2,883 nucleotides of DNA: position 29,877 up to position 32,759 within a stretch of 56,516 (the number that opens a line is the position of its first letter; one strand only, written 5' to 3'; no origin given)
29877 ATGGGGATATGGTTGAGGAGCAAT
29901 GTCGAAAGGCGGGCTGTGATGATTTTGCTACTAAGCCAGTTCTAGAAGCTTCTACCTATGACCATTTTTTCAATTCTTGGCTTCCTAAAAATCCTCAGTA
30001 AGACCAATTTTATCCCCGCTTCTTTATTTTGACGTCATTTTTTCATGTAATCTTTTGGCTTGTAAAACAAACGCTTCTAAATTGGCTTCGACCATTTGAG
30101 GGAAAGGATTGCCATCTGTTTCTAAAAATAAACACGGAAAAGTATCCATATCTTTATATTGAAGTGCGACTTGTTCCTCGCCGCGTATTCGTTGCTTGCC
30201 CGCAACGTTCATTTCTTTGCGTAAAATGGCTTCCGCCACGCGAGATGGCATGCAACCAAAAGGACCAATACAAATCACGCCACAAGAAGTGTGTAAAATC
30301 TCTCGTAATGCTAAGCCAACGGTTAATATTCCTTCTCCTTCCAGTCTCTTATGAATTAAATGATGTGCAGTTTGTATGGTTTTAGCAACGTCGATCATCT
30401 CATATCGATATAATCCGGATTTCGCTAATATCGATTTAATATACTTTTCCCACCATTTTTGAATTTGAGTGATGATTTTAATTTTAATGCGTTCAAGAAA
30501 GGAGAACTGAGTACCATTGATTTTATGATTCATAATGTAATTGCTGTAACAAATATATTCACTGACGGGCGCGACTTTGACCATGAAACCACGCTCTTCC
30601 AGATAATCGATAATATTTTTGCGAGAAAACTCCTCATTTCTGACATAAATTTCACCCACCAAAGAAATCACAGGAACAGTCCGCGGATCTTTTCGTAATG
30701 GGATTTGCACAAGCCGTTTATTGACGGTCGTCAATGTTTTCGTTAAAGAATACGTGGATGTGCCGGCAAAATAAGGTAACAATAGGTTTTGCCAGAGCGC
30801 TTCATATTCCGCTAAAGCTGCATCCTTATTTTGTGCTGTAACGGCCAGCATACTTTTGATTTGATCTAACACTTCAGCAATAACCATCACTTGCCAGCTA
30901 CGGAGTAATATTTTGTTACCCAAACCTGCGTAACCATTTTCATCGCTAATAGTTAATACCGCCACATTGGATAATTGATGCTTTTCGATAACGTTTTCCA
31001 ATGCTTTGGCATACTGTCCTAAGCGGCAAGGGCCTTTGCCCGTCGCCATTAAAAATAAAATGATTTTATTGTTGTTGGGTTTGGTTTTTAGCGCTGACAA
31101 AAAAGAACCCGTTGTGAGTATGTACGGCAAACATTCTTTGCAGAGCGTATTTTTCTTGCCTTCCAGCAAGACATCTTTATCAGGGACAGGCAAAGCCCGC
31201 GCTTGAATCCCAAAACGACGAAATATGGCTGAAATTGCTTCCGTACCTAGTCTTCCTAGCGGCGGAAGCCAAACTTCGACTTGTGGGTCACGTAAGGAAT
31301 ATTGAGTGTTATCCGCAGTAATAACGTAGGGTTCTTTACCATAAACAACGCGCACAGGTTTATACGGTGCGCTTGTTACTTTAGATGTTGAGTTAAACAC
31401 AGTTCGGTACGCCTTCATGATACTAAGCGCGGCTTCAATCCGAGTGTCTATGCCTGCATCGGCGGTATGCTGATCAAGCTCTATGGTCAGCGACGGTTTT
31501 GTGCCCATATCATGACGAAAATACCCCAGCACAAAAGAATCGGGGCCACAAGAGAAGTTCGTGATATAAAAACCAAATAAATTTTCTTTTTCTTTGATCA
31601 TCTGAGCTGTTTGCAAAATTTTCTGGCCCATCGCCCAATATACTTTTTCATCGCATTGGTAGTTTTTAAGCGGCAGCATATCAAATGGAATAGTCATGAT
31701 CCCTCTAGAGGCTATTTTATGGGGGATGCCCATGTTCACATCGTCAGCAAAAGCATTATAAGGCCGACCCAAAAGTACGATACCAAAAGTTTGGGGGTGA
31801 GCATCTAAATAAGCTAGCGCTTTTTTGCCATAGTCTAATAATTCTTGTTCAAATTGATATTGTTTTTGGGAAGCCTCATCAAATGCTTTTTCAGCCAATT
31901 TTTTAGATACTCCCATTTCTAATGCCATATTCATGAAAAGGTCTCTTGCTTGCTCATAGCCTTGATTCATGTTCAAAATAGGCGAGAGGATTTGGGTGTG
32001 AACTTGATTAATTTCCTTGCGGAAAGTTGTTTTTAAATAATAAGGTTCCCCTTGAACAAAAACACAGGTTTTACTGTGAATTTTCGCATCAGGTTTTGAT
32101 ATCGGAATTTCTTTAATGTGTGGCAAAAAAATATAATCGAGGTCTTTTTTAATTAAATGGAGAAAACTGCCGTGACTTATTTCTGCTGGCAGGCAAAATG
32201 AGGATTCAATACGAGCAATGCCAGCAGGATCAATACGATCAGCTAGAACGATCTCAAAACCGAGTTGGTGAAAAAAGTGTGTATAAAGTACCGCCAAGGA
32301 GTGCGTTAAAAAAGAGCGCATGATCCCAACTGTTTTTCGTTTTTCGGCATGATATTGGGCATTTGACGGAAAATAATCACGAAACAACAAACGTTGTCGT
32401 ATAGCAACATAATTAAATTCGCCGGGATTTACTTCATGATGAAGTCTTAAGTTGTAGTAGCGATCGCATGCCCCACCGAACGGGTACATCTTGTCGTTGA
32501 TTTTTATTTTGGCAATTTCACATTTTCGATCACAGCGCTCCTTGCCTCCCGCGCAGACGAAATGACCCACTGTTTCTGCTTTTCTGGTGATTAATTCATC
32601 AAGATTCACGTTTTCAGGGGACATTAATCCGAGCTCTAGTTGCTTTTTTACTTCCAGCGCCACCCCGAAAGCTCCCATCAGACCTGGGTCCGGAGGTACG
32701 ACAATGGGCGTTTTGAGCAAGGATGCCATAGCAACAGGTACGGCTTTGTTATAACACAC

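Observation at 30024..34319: Giant single-polypeptide activase-dehydratase-like (ATP-driven low-potential Fe-S) machine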

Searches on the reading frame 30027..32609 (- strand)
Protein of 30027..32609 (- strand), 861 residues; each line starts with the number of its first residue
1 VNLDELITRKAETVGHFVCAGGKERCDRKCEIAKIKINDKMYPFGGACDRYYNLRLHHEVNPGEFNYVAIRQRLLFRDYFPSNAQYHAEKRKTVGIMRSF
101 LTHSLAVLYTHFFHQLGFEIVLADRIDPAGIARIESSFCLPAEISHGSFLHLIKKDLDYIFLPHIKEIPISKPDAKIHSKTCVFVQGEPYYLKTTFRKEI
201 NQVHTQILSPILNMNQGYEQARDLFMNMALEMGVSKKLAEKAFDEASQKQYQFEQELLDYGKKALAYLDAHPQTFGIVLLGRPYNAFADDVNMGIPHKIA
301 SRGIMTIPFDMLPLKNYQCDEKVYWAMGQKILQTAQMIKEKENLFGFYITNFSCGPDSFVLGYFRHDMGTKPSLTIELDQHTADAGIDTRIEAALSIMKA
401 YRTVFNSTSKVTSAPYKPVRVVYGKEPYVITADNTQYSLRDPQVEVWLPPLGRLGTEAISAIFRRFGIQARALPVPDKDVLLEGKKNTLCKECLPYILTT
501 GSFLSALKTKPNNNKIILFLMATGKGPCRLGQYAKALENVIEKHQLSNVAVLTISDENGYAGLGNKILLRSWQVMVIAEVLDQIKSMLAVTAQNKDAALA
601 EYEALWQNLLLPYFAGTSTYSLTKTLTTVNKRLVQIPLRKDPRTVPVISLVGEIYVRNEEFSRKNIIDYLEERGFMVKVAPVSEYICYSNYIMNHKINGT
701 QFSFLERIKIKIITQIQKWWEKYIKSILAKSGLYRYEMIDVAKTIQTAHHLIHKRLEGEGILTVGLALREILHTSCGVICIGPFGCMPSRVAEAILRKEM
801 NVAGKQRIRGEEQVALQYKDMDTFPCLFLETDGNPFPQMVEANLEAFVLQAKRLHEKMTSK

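Call 41: predict_structure(alignment_id=A1)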
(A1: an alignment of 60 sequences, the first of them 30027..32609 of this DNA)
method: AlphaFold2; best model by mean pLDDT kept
length: 861 residues; sequences in the alignment: 60
mean_pLDDT: 86.9   pTM: 0.85
mean pLDDT of the five models: 86.9, 86.7, 84.8, 84.7, 83.8
residues with pLDDT >= 90: 499; 70-90: 271; 50-70: 75; < 50: 16
segments of 3 or more residues with pLDDT < 50: 407-412
pLDDT, mean of each block of 10 residues (from residue 1): 65 69 52 71 56 63 88 92 65 87 91 95 89 84 90 96 90 63 88 96 95 91 96 96 97 96 95 93 80 84 91 86 77 91 91 71 86 81 64 90 63 72 87 92 94 93 96 95 90 87 93 89 64 86 92 80 87 95 97 98 98 94 97 97 96 91 93 97 89 81 83 92 97 94 94 87 94 95 80 93 94 92 92 83 94 95 83
secondary structure, 60 per line:
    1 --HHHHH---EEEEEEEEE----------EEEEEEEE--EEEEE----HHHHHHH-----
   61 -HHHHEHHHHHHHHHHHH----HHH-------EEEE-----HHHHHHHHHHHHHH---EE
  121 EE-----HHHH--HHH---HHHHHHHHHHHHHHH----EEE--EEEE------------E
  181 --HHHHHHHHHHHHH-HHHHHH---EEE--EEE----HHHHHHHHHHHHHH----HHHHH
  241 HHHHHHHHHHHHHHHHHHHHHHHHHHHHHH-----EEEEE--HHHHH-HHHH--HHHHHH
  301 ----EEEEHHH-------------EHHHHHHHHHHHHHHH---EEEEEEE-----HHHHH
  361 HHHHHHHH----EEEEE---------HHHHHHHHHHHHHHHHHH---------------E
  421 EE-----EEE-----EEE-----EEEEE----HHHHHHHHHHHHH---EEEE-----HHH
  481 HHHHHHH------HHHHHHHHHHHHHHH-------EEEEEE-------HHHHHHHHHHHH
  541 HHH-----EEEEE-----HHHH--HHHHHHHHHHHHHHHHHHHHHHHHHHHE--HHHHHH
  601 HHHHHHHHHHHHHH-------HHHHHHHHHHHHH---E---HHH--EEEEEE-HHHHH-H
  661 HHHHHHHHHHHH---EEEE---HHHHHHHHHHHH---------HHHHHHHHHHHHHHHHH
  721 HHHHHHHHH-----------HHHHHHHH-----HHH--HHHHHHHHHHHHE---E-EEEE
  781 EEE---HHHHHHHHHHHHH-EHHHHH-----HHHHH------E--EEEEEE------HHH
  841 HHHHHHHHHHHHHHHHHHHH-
elements in order (helices of 4 or more, strands of 3 or more residues): H3-7 E11-19 E30-37 E40-44 H49-55 H62-65 H67-78 E93-96 H102-115 E119-122 H128-131 H140-154 E159-161 E164-167 H183-195 H197-202 E206-208 E211-213 H218-231 H236-270 E276-280 H283-287 H289-292 H295-300 E305-308 H326-340 E344-350 H356-368 E373-377 H387-404 E420-422 E428-430 E436-438 E444-448 H453-465 E469-472 H478-487 H494-508 E516-521 H529-543 E549-553 H559-562 H565-591 H595-614 H622-634 E647-652 H654-658 H660-672 E676-679 H683-694 H704-729 H741-748 H759-770 E777-783 H787-799 H802-806 H812-816 E826-831 H838-860

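Call 49: fold_search(model_id=the predicted structure, library=pdb)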
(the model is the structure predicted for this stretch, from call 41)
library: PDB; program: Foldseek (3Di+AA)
matches with E <= 10: 633; with E <= 0.001: 0
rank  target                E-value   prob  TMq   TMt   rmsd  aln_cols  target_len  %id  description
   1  6eno                  2.4e-03  1.00  0.25  0.43   9.3       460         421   13  Double cubane cluster oxidoreductase (released 2018-03-14)
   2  7yzm_A                7.5e-03  1.00  0.25  0.45   8.9       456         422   13  MgADPNP-bound DCCP:DCCP-R complex (released 2022-12-28)
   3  9gai_A                9.9e-03  0.87  0.19  0.31  11.9       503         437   13  3-methylbenzoyl-CoA reductase from Thauera chlorobenzoica (MbdONPQ) (released 2026-02-18)
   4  9b15_A                1.4e-02  0.21  0.12  0.14  25.2       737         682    8  Superfamily 2 helicase Hel308 containing the beta-hairpin from DNA pol theta helicase-like domain (released 2025-03-19)
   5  9gai_E                1.7e-02  0.90  0.21  0.35  11.2       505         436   12  3-methylbenzoyl-CoA reductase from Thauera chlorobenzoica (MbdONPQ) (released 2026-02-18)
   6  6ixi                  2.0e-02  0.82  0.13  0.29  12.3       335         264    9  structure of Cd-bound periplasmic metal binding protein from candidatus liberibacter asiaticus (released 2020-01-15)
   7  8a9c_A                2.2e-02  0.23  0.12  0.17  18.6       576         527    9  Structure of truncated 1-deoxy-D-xylulose 5-phosphate synthase (DXS) from Klebsiella pneumoniae in complex with cofact (released 2023-07-12)
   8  1tzb_B                3.1e-02  0.44  0.12  0.24  19.9       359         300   11  Crystal structure of native phosphoglucose/phosphomannose isomerase from Pyrobaculum aerophilum (released 2004-07-20)
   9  1zzg_A                3.4e-02  0.30  0.11  0.18  21.2       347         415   14  Crystal structure of hypothetical protein TT0462 from Thermus thermophilus HB8 (released 2006-06-14)
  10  5z35                  3.7e-02  0.66  0.13  0.29  12.9       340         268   10  Structure of Y68F mutant metal free periplasmic metal binding protein from candidatus liberibacter asiaticus (released 2018-10-03)
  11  1tzb_A                3.7e-02  0.41  0.11  0.23  20.1       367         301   11  Crystal structure of native phosphoglucose/phosphomannose isomerase from Pyrobaculum aerophilum (released 2004-07-20)
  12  4udn                  4.5e-02  0.69  0.13  0.30  12.5       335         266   10  structure of metal-free periplasmic metal binding protein from candidatus liberibacter asiaticus (released 2015-02-11)
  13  6svm_B                7.2e-02  0.30  0.12  0.15  22.3       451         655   10  Crystal structure of human GFAT-1 in complex with Glucose-6-Phosphate, L-Glu, and UDP-GalNAc (released 2020-01-15)
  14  4yr7_B                7.5e-02  0.38  0.11  0.22  19.1       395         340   10  Structure of LuxP In Complex With 1-deoxy-alpha-L-xylulofuranose-1,2-borate (released 2016-03-23)
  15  8r2h_B                7.5e-02  0.20  0.13  0.15  20.3       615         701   10  Cryo-EM structure of 1-deoxy-D-xylulose 5-phosphate synthase (DXPS) from Plasmodium falciparum (released 2024-06-12)
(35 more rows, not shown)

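Call 76: search_solved_structures(query=A1, max_evalue=1)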
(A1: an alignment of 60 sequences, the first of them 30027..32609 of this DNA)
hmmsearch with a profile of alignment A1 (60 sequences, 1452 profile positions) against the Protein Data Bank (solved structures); distinct sequences matched with E-value up to 1: 16.
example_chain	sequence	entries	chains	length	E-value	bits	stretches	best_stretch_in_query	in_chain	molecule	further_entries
4eht_A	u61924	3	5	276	1.8e-33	118.2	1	301-567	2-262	Activator of 2-hydroxyisocaproyl-CoA dehydratase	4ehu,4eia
1hux_A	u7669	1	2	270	2.5e-30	107.8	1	301-570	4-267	ACTIVATOR OF (R)-2-HYDROXYGLUTARYL-COA DEHYDRATASE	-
9gai_D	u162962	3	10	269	3.8e-29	103.9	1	304-566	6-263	3-methylbenzoyl-CoA reductase alpha subunit MbdQ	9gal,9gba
7yyl_E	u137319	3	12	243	1.3e-19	72.3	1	303-556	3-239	Putative CoA-substrate-specific enzyme activase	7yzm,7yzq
9gai_C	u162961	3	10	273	1.7e-14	55.4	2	121-229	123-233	3-methylbenzoyl-CoA reductase delta subunit MbdP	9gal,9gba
8zo8_S5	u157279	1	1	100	0.0066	16.9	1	136-175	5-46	NADH dehydrogenase [ubiquinone] iron-sulfur protein 5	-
7v2c_h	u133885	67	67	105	0.0075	16.8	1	136-175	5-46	NADH dehydrogenase [ubiquinone] iron-sulfur protein 5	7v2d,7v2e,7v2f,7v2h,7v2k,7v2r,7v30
5gpn_o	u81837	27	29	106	0.0077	16.7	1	136-175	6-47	NADH dehydrogenase [ubiquinone] iron-sulfur protein 5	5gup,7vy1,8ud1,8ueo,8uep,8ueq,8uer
9ti4_h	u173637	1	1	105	0.026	15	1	133-178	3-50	NADH dehydrogenase [ubiquinone] iron-sulfur protein 5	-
9cwt_h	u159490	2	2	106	0.026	14.9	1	133-178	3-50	NADH dehydrogenase [ubiquinone] iron-sulfur protein 5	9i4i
5xtc_h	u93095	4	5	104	0.027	14.9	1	133-178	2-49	NADH dehydrogenase [ubiquinone] iron-sulfur protein 5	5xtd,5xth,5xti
9w2u_e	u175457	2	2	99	0.17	12.3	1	136-176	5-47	NADH dehydrogenase [ubiquinone] iron-sulfur protein 5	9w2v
5ldw_e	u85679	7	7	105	0.2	12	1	136-176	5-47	NADH dehydrogenase [ubiquinone] iron-sulfur protein 5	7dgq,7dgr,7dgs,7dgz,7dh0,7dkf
5lc5_e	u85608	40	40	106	0.21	12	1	136-176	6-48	NADH dehydrogenase [ubiquinone] iron-sulfur protein 5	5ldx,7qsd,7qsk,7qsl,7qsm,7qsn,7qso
3ce9_A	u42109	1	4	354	0.43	10.9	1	1227-1305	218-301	Glycerol dehydrogenase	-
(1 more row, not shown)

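Call 89: search_protein_representatives(protein=window:30027-32609:-)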
Query: 861 residues. Proteins with E-value up to 0.001 (for the whole library): 2801; up to 1e-10: 1593; up to 1e-30: 607. The best 150 are listed.
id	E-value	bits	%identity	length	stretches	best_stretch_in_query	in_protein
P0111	0.0e+00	1023.9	53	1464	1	2-859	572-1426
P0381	1.0e-276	936.9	53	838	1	41-858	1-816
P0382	3.6e-225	766.3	43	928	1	3-860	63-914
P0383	2.0e-222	757.2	44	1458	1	2-858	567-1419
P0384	2.8e-221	753.5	43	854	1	16-859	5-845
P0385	3.8e-217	739.8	42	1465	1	8-859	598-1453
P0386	4.7e-209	713.0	42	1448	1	4-861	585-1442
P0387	3.0e-206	703.7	42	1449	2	3-858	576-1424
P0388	1.9e-204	697.8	41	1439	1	3-856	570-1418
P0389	1.8e-201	688.0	39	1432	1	10-859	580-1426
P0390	5.8e-200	682.9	40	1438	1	5-858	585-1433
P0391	7.3e-196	669.4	40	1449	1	4-856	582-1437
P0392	7.7e-196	669.3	41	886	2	92-857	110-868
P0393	1.2e-195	668.7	40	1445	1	2-857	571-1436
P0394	3.0e-195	667.4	40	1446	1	8-859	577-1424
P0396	3.6e-192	657.2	39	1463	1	3-860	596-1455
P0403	3.7e-178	610.8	38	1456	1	2-854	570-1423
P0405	1.3e-176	605.7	37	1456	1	3-858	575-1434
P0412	6.9e-158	543.8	36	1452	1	3-859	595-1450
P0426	1.4e-143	496.5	36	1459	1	2-860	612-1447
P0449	2.6e-93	330.2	31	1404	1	25-802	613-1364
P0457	1.5e-90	321.0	31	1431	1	16-798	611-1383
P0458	2.2e-90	320.5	33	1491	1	2-691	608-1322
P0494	8.0e-79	282.2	31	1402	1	25-798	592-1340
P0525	1.0e-73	265.4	30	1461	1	70-794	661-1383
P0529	2.0e-73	264.4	27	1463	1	89-798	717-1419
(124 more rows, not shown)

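Call 94: search_protein_families(library=pfam, proteins=[P0383, P0426, P0458, P0449, P0494, P0529], max_evalue=10)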
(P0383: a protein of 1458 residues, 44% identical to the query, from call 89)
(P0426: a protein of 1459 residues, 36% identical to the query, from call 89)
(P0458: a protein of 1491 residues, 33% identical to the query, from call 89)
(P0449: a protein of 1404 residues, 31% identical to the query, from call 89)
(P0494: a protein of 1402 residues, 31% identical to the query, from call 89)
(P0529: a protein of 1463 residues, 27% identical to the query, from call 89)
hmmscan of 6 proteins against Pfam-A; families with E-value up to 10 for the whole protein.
P0383 (1458 aa): 6 families
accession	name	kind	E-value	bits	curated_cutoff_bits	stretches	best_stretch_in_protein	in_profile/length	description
PF01869.26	BcrAD_BadFG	-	1.9e-57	195.3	31.5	2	299-550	1-269/271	BadF/BadG/BcrA/BcrD ATPase family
PF09989.15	DUF2229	-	8.4e-49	166.6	29.4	2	662-876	1-217/218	CoA enzyme activase uncharacterised domain (DUF2229)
PF02782.22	FGGY_C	-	2.2e-06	28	27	1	450-550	94-192/198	FGGY family of carbohydrate kinases, C-terminal domain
PF10200.14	Ndufs5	-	0.072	13.8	21.2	1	131-176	3-50/96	NADH:ubiquinone oxidoreductase, NDUFS5-15kDa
PF03321.19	GH3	-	0.35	10.5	23.6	0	1241-1267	49-74/304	GH3 family N-terminal domain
PF00370.27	FGGY_N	-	0.38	10.7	28.8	1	298-327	2-30/245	FGGY family of carbohydrate kinases, N-terminal domain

P0426 (1459 aa): 11 families
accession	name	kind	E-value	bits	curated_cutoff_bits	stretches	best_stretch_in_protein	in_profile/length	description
PF01869.26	BcrAD_BadFG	-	2e-51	175.5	31.5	2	338-597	1-271/271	BadF/BadG/BcrA/BcrD ATPase family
PF09989.15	DUF2229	-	1e-46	159.8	29.4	1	700-911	1-217/218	CoA enzyme activase uncharacterised domain (DUF2229)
PF02782.22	FGGY_C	-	1.7e-05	25.1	27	1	549-597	147-194/198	FGGY family of carbohydrate kinases, C-terminal domain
PF03702.20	AnmK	-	6.5e-05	22.6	24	1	205-295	250-347/367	Anhydro-N-acetylmuramic acid kinase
PF06050.19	HGD-D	-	0.00011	22.3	28.4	1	935-997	276-341/342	2-hydroxyglutaryl-CoA dehydratase, D-component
PF22521.2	HypF_C_2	-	0.00089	19.5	27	1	207-268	159-222/241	Carbamoyltransferase, Kae1-like Domain, second subdomain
PF21546.3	FGGY_C_2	-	0.0087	16.2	27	2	525-597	116-185/191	Carbohydrate kinase FGGY, C-terminal domain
PF13941.12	MutL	-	0.058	12.6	27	1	338-389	2-55/450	MutL protein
PF00370.27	FGGY_N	-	0.065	13.3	28.8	1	336-364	1-29/245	FGGY family of carbohydrate kinases, N-terminal domain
PF10200.14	Ndufs5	-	0.15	12.8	21.2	1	171-215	9-55/96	NADH:ubiquinone oxidoreductase, NDUFS5-15kDa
PF05378.19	Hydant_A_N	-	0.21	11.7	25.2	1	338-408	2-70/176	Hydantoinase/oxoprolinase N-terminal region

P0458 (1491 aa): 11 families
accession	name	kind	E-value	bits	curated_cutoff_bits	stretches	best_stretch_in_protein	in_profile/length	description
PF01869.26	BcrAD_BadFG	-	1.3e-45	156.5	31.5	2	333-590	1-271/271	BadF/BadG/BcrA/BcrD ATPase family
PF09989.15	DUF2229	-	1.9e-35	122.9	29.4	1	712-939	4-218/218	CoA enzyme activase uncharacterised domain (DUF2229)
PF01968.24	Hydantoinase_A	-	0.0032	17.2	22.9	1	327-358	76-107/291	Hydantoinase/oxoprolinase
PF16896.10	PGDH_C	-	0.0089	16.5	25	1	1066-1113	49-96/155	Phosphogluconate dehydrogenase (decarboxylating) C-term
PF06050.19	HGD-D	-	0.0099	15.9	28.4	1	976-1029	286-342/342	2-hydroxyglutaryl-CoA dehydratase, D-component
PF05378.19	Hydant_A_N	-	0.081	13.1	25.2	1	333-405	2-74/176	Hydantoinase/oxoprolinase N-terminal region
PF13941.12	MutL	-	0.097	11.9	27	1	332-390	1-57/450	MutL protein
PF00480.26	ROK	-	0.12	12.3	22.9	1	333-395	2-64/294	ROK family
PF03702.20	AnmK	-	0.18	11.3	24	1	199-261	250-315/367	Anhydro-N-acetylmuramic acid kinase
PF02050.21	FliJ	-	0.23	12.1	28.4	1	839-901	57-116/123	Flagellar FliJ protein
PF02782.22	FGGY_C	-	0.31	11.2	27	1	545-586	150-190/198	FGGY family of carbohydrate kinases, C-terminal domain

P0449 (1404 aa): 4 families
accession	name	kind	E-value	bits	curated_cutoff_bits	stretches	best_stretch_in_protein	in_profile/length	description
PF01869.26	BcrAD_BadFG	-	1.6e-85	287.3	31.5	2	327-584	1-271/271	BadF/BadG/BcrA/BcrD ATPase family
PF09989.15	DUF2229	-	1.1e-67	228.3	29.4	3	680-895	2-217/218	CoA enzyme activase uncharacterised domain (DUF2229)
PF02782.22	FGGY_C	-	0.093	12.9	27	1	517-585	124-195/198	FGGY family of carbohydrate kinases, C-terminal domain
PF10200.14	Ndufs5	-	0.25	12.1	21.2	1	469-500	8-38/96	NADH:ubiquinone oxidoreductase, NDUFS5-15kDa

P0494 (1402 aa): 3 families
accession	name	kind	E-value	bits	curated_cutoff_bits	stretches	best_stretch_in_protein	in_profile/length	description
PF01869.26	BcrAD_BadFG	-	1.1e-70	238.7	31.5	2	309-562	1-271/271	BadF/BadG/BcrA/BcrD ATPase family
PF09989.15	DUF2229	-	3.5e-59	200.5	29.4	3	659-876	1-217/218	CoA enzyme activase uncharacterised domain (DUF2229)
PF05378.19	Hydant_A_N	-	0.0012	19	25.2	1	309-417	2-101/176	Hydantoinase/oxoprolinase N-terminal region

P0529 (1463 aa): 8 families
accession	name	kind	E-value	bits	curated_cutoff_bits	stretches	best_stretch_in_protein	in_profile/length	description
PF01869.26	BcrAD_BadFG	-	2.7e-71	240.7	31.5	2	337-588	1-270/271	BadF/BadG/BcrA/BcrD ATPase family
PF09989.15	DUF2229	-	7.7e-54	183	29.4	1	721-938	1-217/218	CoA enzyme activase uncharacterised domain (DUF2229)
PF06050.19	HGD-D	-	5.3e-06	26.7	28.4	2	1395-1452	283-341/342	2-hydroxyglutaryl-CoA dehydratase, D-component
PF02782.22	FGGY_C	-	0.00036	20.8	27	1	511-588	113-193/198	FGGY family of carbohydrate kinases, C-terminal domain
PF00370.27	FGGY_N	-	0.0056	16.7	28.8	1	7-38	1-32/245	FGGY family of carbohydrate kinases, N-terminal domain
PF00480.26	ROK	-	0.017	15.1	22.9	1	8-120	1-115/294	ROK family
PF24740.1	DUF7691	-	0.096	13.2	27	1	805-895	89-178/204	Domain of unknown function (DUF7691)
PF05378.19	Hydant_A_N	-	0.16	12.1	25.2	1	337-393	2-60/176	Hydantoinase/oxoprolinase N-terminal region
